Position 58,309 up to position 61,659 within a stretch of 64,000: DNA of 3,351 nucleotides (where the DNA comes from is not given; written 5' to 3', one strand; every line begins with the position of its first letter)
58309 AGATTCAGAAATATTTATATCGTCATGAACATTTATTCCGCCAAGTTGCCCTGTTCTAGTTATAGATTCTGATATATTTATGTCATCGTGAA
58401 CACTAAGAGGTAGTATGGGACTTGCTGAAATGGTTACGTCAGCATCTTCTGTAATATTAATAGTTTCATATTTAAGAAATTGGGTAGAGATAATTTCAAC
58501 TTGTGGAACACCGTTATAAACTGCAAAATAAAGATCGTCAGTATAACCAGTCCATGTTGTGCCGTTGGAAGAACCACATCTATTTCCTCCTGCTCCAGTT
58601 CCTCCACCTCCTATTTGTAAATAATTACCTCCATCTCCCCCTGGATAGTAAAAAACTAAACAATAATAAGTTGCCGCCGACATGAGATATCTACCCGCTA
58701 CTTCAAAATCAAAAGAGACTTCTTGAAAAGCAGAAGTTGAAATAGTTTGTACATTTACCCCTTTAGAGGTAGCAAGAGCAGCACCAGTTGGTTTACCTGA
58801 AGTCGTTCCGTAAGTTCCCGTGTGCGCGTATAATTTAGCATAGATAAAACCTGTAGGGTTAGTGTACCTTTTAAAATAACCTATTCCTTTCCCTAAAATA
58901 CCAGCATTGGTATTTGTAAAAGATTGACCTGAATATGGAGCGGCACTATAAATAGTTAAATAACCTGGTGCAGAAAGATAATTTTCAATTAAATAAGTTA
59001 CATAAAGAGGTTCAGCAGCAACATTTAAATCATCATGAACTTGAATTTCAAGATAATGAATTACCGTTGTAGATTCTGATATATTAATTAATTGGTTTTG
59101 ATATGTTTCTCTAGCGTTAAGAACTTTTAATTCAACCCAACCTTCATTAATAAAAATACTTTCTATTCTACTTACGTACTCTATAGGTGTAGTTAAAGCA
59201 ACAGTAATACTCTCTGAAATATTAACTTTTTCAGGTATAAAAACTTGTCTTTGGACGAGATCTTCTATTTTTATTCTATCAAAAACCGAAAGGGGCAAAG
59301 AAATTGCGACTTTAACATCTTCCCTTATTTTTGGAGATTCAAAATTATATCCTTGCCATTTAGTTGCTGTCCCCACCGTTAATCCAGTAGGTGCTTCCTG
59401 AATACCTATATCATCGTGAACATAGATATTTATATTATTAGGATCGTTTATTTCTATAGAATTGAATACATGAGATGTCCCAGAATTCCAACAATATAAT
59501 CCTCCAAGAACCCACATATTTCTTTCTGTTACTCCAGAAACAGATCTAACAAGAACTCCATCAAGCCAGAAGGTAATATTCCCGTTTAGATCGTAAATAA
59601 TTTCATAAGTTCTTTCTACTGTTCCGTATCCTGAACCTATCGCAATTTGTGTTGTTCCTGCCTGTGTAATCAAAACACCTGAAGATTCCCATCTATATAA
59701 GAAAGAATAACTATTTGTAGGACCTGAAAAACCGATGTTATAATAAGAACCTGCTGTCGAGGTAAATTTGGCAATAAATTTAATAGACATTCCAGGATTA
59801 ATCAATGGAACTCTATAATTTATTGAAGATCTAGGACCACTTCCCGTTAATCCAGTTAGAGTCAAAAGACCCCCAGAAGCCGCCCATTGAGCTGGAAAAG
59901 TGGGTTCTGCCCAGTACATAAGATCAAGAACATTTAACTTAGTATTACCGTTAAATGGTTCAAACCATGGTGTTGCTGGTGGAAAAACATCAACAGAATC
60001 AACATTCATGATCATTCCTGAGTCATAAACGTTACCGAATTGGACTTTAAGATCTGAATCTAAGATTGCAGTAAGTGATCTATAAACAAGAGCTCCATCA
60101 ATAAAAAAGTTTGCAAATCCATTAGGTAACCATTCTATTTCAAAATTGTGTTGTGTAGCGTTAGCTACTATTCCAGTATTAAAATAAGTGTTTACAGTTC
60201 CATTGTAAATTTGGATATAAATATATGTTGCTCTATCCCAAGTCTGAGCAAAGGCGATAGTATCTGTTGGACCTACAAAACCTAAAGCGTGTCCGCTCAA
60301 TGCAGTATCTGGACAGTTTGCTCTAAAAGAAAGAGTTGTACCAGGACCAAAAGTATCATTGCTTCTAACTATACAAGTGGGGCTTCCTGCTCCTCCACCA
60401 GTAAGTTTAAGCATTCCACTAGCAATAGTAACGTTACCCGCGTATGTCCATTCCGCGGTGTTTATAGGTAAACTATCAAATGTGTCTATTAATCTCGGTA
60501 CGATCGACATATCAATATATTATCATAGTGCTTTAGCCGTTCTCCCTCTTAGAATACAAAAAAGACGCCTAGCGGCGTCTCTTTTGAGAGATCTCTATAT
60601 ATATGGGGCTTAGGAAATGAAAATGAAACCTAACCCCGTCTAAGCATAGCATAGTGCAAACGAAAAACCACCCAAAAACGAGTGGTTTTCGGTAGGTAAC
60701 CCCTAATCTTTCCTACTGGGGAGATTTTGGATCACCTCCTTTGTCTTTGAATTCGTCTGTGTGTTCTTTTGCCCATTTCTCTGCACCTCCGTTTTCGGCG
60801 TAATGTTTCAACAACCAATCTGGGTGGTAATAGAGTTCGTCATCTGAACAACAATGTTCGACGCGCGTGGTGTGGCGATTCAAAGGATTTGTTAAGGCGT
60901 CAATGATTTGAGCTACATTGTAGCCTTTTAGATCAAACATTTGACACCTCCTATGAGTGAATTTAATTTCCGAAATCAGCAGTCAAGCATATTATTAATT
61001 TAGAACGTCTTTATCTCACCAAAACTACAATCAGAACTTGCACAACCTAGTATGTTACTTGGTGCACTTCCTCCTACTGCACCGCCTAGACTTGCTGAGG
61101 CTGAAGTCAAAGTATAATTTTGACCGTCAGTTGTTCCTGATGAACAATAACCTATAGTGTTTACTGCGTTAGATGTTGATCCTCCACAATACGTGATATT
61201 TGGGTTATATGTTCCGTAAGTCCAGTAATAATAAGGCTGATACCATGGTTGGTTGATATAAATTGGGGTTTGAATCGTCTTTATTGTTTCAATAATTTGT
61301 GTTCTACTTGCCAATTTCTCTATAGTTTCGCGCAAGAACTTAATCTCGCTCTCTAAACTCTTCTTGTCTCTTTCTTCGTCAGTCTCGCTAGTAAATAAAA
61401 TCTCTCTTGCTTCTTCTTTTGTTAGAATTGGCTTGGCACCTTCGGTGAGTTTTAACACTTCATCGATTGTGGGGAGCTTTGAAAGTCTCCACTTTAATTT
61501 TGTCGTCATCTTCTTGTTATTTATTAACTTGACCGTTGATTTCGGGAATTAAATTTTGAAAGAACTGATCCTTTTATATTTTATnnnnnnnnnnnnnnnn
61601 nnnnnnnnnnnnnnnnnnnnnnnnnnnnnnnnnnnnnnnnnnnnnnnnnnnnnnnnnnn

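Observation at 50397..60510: Three consecutive genes built from one 22-aa repeat, ending in a 2680-aa protein with more than 50 tandem units and four paralogous lectin-like domains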

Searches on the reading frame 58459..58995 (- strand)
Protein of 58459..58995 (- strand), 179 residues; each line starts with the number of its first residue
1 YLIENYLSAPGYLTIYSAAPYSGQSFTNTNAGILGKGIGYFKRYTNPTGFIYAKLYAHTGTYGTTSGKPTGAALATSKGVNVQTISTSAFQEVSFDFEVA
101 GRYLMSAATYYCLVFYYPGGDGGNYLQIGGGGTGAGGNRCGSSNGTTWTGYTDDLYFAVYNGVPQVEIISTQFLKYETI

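Call 18: search_protein_families(library=pfam, max_evalue=10, proteins=[window:58459-58995:-])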
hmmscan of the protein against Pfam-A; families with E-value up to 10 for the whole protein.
seq(179 aa): 0 families

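Call 19: find_homologous_proteins(query=A1, max_evalue=0.001)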
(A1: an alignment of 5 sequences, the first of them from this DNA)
Query A1 (5 sequences) (179 aa, profile of the alignment): 43 proteins with E <= 0.001 among 4006 candidates.
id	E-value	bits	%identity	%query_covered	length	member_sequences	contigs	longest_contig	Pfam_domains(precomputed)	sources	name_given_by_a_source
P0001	3.3e-53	198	39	77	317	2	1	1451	-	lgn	-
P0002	5.8e-41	158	44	82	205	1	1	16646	-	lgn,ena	-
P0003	1.5e-39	153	47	78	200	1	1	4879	-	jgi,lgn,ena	-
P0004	2.7e-36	143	42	77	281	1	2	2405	-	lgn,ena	-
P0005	6.3e-34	135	41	92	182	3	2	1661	-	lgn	-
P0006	6.7e-34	135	42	79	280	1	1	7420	-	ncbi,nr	ncbi:MAG: hypothetical protein GWP10_07215, partial [Nitrospiraceae bacterium]|nr:hypothetical prote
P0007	1.0e-33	134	36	81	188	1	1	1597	-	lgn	-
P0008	2.1e-33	133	34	37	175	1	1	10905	-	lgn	-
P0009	5.6e-33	132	43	61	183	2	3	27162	-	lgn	-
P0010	1.3e-31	128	34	97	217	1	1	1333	-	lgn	-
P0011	1.3e-31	128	38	76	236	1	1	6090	-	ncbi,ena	-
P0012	2.4e-31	127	47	77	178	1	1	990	-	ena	-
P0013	3.3e-31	126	40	78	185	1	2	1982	-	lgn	-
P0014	3.4e-31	126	38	77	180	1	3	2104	-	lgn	-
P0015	2.7e-30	123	40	78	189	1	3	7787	-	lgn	-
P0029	1.3e-22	98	39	64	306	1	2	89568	-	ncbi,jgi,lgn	-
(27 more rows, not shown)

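Call 20: search_solved_structures(query=A1, max_evalue=10)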
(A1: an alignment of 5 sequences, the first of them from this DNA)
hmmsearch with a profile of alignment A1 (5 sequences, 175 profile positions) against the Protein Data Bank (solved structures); distinct sequences matched with E-value up to 10: 12.
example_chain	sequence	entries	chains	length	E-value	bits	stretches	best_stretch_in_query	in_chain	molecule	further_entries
3zlg_A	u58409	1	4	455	0.15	14.9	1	55-77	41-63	ENOLASE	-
1iyx_A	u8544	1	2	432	0.15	14.9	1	54-76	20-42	ENOLASE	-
8dg4_E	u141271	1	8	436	0.16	14.8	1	55-77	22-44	Enolase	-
7ugu_G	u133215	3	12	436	0.16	14.8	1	55-77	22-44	Enolase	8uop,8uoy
4ewj_A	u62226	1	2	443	0.16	14.8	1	55-77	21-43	Enolase 2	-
3zlf_A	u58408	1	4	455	0.25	14.2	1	55-77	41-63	ENOLASE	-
3zlh_A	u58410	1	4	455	0.25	14.2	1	55-77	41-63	ENOLASE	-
1w6t_A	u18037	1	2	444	0.31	13.9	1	55-77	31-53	ENOLASE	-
9no4_I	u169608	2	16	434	0.32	13.9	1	55-77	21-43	Enolase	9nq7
4a3r_A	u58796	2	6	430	0.52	13.2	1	51-76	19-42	ENOLASE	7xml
6zu5_SL0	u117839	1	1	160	0.75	12.7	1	3-49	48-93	uS17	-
4kjy_B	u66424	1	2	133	1.3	11.9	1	85-127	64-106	High-affinity SIRPa variant FD6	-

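Call 71: find_encoding_contigs(protein=P0029, flank=8000, max_places=1)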
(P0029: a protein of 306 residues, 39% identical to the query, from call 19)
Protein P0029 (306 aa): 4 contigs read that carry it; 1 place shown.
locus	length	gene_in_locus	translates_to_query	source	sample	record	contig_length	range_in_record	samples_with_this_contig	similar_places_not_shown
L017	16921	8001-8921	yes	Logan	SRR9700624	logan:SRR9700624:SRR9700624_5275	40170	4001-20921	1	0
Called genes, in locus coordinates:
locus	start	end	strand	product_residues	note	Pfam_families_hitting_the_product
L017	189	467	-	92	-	-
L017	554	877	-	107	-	-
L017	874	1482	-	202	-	-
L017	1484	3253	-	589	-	-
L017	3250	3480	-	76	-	-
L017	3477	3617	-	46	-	-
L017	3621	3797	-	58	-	-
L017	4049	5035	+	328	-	-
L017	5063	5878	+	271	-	-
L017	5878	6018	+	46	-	-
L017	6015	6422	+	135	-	-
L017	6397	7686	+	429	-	PF03237:Terminase_6N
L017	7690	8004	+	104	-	-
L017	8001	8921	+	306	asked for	-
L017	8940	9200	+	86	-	-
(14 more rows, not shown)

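Call 72: find_encoding_contigs(protein=P0009, flank=8000, max_places=1)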
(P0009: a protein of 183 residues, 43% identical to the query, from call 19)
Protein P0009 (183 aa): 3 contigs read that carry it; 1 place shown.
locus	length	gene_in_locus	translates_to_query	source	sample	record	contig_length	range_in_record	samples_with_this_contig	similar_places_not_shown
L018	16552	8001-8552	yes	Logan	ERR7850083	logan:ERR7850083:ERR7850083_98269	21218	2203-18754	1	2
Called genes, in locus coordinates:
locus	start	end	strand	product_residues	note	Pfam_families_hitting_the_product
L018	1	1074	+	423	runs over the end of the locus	PF03237:Terminase_6N, PF17289:Terminase_6C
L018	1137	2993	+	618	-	-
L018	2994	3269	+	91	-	-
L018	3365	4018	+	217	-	-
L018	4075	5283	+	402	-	-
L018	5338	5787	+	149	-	-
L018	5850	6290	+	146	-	-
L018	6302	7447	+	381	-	-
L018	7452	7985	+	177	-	-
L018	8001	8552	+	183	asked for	-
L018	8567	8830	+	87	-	-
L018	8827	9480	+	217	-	PF24175:SU10_adaptor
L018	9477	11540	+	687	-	-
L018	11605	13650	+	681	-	-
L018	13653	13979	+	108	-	-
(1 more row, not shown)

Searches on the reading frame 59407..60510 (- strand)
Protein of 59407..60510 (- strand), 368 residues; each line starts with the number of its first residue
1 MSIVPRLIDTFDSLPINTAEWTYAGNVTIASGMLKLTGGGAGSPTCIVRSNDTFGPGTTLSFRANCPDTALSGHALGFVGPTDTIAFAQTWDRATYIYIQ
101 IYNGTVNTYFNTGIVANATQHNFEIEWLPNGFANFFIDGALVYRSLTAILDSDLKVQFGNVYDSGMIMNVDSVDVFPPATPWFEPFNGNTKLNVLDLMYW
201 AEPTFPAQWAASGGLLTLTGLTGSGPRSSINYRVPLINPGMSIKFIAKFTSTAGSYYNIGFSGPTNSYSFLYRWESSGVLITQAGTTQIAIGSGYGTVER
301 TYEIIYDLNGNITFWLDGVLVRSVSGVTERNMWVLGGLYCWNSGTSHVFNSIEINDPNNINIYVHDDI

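Call 57: find_homologous_proteins(query=window:59407-60510:-, max_evalue=0.001)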
Query window:59407-60510:-: 5286 candidates shared short words with the query, none scored E <= 0.001.

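Call 107: search_protein_families(library=padloc, proteins=[window:59407-60510:-], max_evalue=0.01)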
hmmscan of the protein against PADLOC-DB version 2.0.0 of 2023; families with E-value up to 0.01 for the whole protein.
window:59407-60510:- (368 aa): 0 families

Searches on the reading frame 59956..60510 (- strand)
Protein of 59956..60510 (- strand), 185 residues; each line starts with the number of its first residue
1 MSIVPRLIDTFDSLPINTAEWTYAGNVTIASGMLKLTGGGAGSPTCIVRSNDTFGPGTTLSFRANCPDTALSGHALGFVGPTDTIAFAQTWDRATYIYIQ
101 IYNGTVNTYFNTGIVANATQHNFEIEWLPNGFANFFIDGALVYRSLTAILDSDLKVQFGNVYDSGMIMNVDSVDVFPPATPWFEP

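Call 18: search_protein_families(library=pfam, max_evalue=10, proteins=[window:59956-60510:-])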
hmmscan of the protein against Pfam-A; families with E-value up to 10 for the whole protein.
seq(185 aa): 1 family
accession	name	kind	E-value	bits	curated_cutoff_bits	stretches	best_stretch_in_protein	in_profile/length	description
PF00722.28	Glyco_hydro_16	-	0.1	12.5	22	1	97-145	89-135/175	Glycosyl hydrolases family 16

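Call 60: search_solved_structures(query=A4, max_evalue=10)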
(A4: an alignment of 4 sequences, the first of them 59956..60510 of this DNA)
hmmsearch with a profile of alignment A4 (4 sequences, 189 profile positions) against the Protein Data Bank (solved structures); distinct sequences matched with E-value up to 10: 5.
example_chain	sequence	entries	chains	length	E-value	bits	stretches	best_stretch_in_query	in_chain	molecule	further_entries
3wvj_A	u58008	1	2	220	0.00029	23.8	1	8-152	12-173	Beta-glucanase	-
5nld_A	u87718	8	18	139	0.2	14.5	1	57-94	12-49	Galectin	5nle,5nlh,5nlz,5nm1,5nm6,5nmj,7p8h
4atf_A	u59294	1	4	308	0.54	13.1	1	115-152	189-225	BETA-AGARASE B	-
9xkt_A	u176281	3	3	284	0.54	13.1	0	125-148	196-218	Kappa-carrageenase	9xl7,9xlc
1o4z_A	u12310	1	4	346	0.64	12.9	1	115-152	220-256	beta-agarase B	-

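Call 63: search_solved_structures(query=A4, max_evalue=0.01, show_alignments=1)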
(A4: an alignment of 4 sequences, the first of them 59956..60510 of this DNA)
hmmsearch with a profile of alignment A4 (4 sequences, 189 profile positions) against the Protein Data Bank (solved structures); distinct sequences matched with E-value up to 0.01: 1.
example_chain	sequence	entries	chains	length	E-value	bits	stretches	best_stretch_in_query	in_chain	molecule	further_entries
3wvj_A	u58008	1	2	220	0.00029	23.8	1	8-152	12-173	Beta-glucanase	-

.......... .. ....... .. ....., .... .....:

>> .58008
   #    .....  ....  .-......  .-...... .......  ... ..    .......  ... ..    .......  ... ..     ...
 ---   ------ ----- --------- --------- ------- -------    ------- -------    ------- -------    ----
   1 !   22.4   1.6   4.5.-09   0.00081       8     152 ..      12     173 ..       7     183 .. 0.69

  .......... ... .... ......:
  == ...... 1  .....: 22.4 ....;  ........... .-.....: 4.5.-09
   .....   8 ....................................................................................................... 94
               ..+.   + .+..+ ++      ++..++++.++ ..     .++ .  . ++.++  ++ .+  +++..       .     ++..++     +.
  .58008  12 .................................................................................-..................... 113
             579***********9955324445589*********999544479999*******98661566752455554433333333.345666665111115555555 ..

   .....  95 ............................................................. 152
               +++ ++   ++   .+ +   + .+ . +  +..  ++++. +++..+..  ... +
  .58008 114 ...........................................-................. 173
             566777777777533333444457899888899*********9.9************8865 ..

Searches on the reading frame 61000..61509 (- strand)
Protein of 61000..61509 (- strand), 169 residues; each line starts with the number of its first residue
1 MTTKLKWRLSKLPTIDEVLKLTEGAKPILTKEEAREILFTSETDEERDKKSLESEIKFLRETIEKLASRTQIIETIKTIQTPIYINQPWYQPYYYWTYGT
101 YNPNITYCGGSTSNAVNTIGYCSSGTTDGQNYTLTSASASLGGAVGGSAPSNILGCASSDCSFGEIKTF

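Call 10: search_protein_families(library=pfam, proteins=[window:61000-61509:-], max_evalue=0.01)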
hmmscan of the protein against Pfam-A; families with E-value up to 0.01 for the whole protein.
window:61000-61509:- (169 aa): 0 families

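Call 11: search_protein_families(library=phrogs, proteins=[window:61000-61509:-])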
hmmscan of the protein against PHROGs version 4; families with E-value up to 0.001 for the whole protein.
window:61000-61509:- (169 aa): 0 families

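Call 38: find_encoding_contigs(protein=window:61000-61509:-, flank=10000, max_places=3)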
Protein window:61000-61509:- (169 aa): 4 contigs read that carry it; 3 places shown.
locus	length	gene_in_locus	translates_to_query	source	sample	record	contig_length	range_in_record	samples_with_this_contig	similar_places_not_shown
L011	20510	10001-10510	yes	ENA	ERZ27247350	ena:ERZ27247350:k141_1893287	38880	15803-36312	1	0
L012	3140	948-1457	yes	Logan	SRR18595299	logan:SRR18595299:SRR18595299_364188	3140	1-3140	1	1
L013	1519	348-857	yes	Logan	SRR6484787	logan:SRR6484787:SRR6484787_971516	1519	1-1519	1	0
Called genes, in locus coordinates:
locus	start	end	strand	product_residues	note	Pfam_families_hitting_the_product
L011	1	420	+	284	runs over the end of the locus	-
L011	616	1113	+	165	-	-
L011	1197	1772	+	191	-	PF13489:Methyltransf_23 (weak), PF08241:Methyltransf_11 (faint)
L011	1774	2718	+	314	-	-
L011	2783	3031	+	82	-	-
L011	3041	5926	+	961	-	-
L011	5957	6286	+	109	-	-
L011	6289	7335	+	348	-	-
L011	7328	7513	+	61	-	-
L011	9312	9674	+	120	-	-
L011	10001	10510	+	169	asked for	-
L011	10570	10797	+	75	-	-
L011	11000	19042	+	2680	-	-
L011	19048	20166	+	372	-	-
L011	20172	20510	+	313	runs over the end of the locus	-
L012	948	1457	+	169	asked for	-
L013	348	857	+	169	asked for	-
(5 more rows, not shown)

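Call 39: search_protein_families(library=phrogs, proteins=[L011:616-1113:+, L011:1197-1772:+, L011:1774-2718:+, L011:3041-5926:+, L011:5957-6286:+, L011:6289-7335:+, L011:10001-10510:+, L011:10570-10797:+], max_evalue=0.01)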
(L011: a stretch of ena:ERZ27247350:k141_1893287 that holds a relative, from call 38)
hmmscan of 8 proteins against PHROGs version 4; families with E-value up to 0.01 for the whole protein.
L011:616-1113:+ (165 aa): 2 families
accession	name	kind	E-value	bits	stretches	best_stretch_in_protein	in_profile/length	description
phrog_5417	-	unknown function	3.4e-07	31.2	1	34-162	30-156/156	-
phrog_4176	-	tail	0.0063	17.1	1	11-111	10-106/309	tail fiber protein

L011:1197-1772:+ (191 aa): 2 families
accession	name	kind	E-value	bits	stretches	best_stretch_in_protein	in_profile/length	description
phrog_6636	-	other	3.9e-07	30.7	1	17-134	35-143/177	methyltransferase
phrog_22502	-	other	0.00055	20.7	1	51-105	129-179/276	methyltransferase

L011:1774-2718:+ (314 aa): 0 families

L011:3041-5926:+ (961 aa): 0 families

L011:5957-6286:+ (109 aa): 0 families

L011:6289-7335:+ (348 aa): 0 families

L011:10001-10510:+ (169 aa): 0 families

L011:10570-10797:+ (75 aa): 0 families

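Call 40: search_protein_families(library=pfam, proteins=[L011:616-1113:+, L011:1774-2718:+, L011:3041-5926:+, L011:5957-6286:+, L011:6289-7335:+], max_evalue=0.01)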
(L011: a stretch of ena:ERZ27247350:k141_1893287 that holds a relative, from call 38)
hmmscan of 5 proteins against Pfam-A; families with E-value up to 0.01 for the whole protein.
L011:616-1113:+ (165 aa): 0 families

L011:1774-2718:+ (314 aa): 0 families

L011:3041-5926:+ (961 aa): 0 families

L011:5957-6286:+ (109 aa): 0 families

L011:6289-7335:+ (348 aa): 0 families

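Call 44: search_solved_structures(query=L011:6289-7335:+, max_evalue=10)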
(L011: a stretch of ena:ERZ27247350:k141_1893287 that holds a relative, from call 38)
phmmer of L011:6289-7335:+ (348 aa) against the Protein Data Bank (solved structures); distinct sequences matched with E-value up to 10: 3.
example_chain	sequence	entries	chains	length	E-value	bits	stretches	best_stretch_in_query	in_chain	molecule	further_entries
7m4p_A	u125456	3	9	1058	0.07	15.3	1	114-238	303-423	Efflux pump membrane transporter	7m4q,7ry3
3ois_A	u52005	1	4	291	0.17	14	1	87-208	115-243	Cysteine protease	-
6z12_A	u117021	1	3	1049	0.9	11.7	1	149-240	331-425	Efflux pump membrane transporter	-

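Call 45: search_solved_structures(query=L011:3041-5926:+, max_evalue=10)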
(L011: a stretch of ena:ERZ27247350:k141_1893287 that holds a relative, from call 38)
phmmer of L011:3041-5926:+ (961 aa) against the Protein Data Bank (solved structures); distinct sequences matched with E-value up to 10: 6.
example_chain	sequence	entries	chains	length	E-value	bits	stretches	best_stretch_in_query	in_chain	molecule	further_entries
2xhl_B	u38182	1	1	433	0.051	15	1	333-388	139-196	BOTULINUM NEUROTOXIN B HEAVY CHAIN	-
6g5f_A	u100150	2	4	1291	0.21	12.9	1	333-388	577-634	Botulinum neurotoxin type B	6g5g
1epw_A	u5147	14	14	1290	0.21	12.9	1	333-388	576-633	BOTULINUM NEUROTOXIN TYPE B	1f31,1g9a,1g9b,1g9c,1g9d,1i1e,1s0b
9qc7_A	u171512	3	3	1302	0.21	12.9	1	333-388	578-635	Botulinum neurotoxin type B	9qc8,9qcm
7qfq_A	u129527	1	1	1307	0.22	12.9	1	333-388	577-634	Botulinum neurotoxin type B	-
4kb3_A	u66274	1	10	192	2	9.7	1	556-588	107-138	Peroxidoxin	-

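Call 107: search_protein_families(library=padloc, proteins=[window:61000-61509:-], max_evalue=0.01)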
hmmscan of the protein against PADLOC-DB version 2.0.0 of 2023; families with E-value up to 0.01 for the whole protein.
window:61000-61509:- (169 aa): 0 families

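Call 115: search_solved_structures(query=L011:1774-2718:+, max_evalue=10)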
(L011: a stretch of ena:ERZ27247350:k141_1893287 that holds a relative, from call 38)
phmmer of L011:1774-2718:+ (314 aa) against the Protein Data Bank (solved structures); distinct sequences matched with E-value up to 10: 4.
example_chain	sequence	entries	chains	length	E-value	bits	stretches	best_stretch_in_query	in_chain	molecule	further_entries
8cm0_A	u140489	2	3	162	0.53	12.9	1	240-306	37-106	Rhs-family protein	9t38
6er1_A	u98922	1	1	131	0.92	12.1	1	88-150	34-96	Centrosome-associated zinc finger protein CP190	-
5eup_A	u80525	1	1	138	1.1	11.9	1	88-150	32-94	Centrosome-associated zinc finger protein CP190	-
4u77_A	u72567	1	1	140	1.2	11.8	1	88-150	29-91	Centrosome-associated zinc finger protein CP190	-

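Call 117: search_solved_structures(query=A6, max_evalue=10)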
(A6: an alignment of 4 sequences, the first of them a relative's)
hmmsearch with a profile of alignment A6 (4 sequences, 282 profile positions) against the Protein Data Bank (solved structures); distinct sequences matched with E-value up to 10: 0.

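Call 118: search_protein_families(library=pfam, alignment_id=A6, max_evalue=10)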
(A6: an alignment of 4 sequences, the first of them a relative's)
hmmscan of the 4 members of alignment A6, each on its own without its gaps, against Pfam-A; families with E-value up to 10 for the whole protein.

A. member 1, L011:1774-2718:+ (314 aa): 0 families

B. families by the number of members that match (of 4 scanned): 2 families
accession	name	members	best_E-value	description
PF13641.12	Glyco_tranf_2_3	1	0.051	Glycosyltransferase like family 2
PF06335.17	DUF1054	1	0.19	Protein of unknown function (DUF1054)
